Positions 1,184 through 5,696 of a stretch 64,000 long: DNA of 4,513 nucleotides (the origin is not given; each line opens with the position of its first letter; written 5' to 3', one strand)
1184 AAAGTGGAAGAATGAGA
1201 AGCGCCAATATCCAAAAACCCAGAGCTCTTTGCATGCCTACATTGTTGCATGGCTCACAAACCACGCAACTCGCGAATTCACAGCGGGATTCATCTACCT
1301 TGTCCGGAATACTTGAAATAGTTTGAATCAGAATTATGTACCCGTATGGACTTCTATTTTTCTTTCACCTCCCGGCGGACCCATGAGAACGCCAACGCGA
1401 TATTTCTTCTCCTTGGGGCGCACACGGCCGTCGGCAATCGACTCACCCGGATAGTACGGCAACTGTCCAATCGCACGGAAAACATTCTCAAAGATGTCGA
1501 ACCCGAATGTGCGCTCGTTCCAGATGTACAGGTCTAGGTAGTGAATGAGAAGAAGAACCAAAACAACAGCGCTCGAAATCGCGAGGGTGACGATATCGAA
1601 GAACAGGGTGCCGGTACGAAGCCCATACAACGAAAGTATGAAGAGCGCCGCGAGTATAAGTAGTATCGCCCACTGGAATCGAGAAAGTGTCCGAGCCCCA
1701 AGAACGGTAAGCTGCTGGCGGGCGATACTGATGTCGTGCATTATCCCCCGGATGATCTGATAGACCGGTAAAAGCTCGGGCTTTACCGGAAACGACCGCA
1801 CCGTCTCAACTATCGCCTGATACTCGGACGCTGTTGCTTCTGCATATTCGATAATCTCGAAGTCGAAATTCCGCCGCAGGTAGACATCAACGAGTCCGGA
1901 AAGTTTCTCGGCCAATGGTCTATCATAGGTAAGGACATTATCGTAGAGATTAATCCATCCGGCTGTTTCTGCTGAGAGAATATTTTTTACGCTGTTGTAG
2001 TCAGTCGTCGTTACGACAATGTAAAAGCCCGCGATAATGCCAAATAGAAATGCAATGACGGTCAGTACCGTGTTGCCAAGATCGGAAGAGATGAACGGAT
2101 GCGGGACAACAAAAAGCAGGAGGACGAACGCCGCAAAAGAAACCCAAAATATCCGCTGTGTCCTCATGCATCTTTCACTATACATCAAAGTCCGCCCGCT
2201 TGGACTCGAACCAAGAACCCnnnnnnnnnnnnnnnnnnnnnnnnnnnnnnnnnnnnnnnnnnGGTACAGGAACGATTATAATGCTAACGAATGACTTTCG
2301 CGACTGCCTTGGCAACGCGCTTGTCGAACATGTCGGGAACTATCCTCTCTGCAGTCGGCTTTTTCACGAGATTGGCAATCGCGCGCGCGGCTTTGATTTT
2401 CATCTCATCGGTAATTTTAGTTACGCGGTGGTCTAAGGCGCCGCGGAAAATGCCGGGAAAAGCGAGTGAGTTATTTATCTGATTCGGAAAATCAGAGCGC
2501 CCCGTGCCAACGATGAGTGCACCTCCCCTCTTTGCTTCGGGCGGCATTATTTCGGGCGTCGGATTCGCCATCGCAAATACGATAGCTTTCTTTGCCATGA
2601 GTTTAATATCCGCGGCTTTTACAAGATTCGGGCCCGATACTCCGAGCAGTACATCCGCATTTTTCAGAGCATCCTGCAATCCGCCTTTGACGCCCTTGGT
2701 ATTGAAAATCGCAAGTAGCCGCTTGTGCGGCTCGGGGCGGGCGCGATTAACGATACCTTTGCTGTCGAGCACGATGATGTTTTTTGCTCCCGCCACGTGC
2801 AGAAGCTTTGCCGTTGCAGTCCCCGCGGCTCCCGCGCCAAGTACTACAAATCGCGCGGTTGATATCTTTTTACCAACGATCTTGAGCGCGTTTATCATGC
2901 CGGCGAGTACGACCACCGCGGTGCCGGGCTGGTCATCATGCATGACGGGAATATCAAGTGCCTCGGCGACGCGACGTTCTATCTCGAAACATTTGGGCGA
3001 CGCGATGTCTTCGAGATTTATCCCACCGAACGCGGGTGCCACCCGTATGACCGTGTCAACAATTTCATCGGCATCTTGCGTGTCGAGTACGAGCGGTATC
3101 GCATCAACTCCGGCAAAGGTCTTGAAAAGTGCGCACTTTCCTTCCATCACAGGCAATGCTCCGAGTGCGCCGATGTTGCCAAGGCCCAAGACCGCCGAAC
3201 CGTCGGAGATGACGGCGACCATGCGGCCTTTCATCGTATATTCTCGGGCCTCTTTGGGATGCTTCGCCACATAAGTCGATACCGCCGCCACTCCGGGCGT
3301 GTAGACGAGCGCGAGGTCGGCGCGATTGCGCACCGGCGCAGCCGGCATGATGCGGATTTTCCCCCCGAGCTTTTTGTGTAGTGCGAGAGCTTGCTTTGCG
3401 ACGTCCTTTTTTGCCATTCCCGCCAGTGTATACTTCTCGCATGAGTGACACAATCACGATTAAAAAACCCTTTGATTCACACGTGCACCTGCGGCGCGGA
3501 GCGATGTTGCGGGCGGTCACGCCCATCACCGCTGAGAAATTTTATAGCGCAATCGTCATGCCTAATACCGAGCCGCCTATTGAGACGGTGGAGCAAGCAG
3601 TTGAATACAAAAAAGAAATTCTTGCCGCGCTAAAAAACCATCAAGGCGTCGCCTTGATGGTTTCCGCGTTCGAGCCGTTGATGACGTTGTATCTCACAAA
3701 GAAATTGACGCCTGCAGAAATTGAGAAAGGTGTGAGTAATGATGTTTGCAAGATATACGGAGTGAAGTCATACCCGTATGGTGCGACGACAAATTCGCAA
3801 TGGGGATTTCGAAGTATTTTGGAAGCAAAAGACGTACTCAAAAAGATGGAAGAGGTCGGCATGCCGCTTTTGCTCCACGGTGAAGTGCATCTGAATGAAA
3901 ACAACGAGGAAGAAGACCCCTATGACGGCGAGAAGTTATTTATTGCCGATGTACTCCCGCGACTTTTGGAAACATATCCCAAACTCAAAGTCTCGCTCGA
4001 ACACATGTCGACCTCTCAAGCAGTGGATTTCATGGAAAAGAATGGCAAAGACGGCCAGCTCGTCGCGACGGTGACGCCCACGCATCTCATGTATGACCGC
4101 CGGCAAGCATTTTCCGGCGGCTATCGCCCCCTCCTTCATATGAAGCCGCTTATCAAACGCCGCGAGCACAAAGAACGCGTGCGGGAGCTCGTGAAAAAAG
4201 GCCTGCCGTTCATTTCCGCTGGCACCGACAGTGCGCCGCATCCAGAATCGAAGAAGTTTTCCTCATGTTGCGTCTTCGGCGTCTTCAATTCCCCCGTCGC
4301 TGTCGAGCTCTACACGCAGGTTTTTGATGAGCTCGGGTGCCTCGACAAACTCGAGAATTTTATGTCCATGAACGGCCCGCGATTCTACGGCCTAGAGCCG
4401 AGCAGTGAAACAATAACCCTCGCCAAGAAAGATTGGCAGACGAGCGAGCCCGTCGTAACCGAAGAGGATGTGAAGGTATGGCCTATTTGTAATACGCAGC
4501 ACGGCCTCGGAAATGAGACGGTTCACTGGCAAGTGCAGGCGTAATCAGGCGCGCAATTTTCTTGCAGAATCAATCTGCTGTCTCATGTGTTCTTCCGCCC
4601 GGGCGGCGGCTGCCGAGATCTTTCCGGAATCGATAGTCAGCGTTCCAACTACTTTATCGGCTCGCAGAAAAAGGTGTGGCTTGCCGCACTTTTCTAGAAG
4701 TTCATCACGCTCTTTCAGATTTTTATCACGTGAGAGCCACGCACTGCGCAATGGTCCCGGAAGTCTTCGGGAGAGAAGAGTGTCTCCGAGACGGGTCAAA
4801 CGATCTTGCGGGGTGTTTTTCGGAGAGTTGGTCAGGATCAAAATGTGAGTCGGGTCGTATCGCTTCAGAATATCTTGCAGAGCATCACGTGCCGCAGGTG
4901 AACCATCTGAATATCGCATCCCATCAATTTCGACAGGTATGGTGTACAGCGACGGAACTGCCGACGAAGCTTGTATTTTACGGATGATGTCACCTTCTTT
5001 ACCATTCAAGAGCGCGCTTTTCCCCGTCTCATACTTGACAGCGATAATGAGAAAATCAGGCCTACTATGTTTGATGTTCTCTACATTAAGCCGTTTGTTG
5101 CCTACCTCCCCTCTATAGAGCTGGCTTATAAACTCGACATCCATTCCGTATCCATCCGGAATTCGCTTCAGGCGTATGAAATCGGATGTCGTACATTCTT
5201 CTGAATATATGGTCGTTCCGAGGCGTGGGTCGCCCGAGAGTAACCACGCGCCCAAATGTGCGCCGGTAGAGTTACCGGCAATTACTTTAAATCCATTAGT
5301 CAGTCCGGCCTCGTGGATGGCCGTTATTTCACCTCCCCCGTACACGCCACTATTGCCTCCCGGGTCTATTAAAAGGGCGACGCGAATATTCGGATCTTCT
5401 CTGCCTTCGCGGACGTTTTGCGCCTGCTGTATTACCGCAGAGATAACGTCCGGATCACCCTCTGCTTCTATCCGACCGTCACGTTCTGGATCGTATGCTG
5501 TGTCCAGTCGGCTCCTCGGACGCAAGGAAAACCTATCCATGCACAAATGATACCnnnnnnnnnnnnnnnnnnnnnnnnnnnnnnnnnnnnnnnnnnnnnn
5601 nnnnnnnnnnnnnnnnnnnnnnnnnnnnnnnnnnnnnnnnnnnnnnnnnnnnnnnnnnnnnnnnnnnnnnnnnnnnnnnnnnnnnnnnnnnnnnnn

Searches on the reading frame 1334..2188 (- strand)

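Call 70: search_protein_families(library=pfam, proteins=[window:1334-2188:-], max_evalue=0.0001)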
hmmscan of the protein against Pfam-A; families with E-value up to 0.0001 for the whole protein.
window:1334-2188:- (284 aa): 1 family
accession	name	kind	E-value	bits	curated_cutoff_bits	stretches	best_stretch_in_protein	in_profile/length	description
PF14023.12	Bestrophin-like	-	2.3e-14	53.9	32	1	15-219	5-218/232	Bestrophin-like domain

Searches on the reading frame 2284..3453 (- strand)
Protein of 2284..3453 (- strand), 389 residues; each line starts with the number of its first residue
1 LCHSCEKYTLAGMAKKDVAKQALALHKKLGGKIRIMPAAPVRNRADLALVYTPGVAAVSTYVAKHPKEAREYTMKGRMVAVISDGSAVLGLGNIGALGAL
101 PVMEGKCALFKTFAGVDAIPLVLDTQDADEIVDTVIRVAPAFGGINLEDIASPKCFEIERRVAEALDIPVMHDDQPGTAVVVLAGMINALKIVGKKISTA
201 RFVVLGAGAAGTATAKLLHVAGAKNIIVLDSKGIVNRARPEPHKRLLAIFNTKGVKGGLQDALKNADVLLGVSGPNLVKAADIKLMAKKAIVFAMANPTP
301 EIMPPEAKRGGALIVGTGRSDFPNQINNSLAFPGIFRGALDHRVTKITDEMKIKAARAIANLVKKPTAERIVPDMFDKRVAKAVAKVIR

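Call 70: search_protein_families(library=pfam, proteins=[window:2284-3453:-], max_evalue=0.0001)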
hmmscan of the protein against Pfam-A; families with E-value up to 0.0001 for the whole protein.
window:2284-3453:- (389 aa): 4 families
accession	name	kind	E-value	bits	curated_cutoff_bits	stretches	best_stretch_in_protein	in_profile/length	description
PF00390.24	malic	-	1.8e-28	100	23.1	1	31-161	2-180/182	Malic enzyme, N-terminal domain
PF03949.21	Malic_M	-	5.8e-22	78.7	23.5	1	177-377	3-241/258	Malic enzyme, NAD binding domain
PF00208.27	ELFV_dehydrog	-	5.6e-05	23.4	23.4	1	181-238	16-71/241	Glutamate/Leucine/Phenylalanine/Valine dehydrogenase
PF00899.27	ThiF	-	6.9e-05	22.5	28.1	0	195-231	16-52/238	ThiF family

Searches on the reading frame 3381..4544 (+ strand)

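Call 70: search_protein_families(library=pfam, proteins=[window:3381-4544:+], max_evalue=0.0001)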
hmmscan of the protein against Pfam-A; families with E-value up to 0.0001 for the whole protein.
window:3381-4544:+ (387 aa): 1 family
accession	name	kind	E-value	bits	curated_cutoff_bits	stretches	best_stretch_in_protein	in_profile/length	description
PF01979.26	Amidohydro_1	-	7.3e-10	39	25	1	32-346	8-308/345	Amidohydrolase family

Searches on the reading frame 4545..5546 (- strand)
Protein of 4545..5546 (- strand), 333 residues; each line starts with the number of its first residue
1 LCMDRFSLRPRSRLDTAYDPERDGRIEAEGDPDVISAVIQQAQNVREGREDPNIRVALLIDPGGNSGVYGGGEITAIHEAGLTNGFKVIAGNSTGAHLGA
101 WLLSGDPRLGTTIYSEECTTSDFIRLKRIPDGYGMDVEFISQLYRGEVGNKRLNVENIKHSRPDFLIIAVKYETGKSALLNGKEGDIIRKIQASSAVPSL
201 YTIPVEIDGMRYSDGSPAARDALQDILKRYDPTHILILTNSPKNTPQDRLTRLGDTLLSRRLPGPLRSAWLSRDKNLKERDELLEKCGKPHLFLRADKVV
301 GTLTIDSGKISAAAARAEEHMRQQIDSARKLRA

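Call 70: search_protein_families(library=pfam, proteins=[window:4545-5546:-], max_evalue=0.0001)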
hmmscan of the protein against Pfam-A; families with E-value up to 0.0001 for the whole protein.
window:4545-5546:- (333 aa): 1 family
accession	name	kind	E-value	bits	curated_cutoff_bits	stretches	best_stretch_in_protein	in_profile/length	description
PF01734.28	Patatin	-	2.1e-09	38.3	27.7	1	60-216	3-180/191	Patatin-like phospholipase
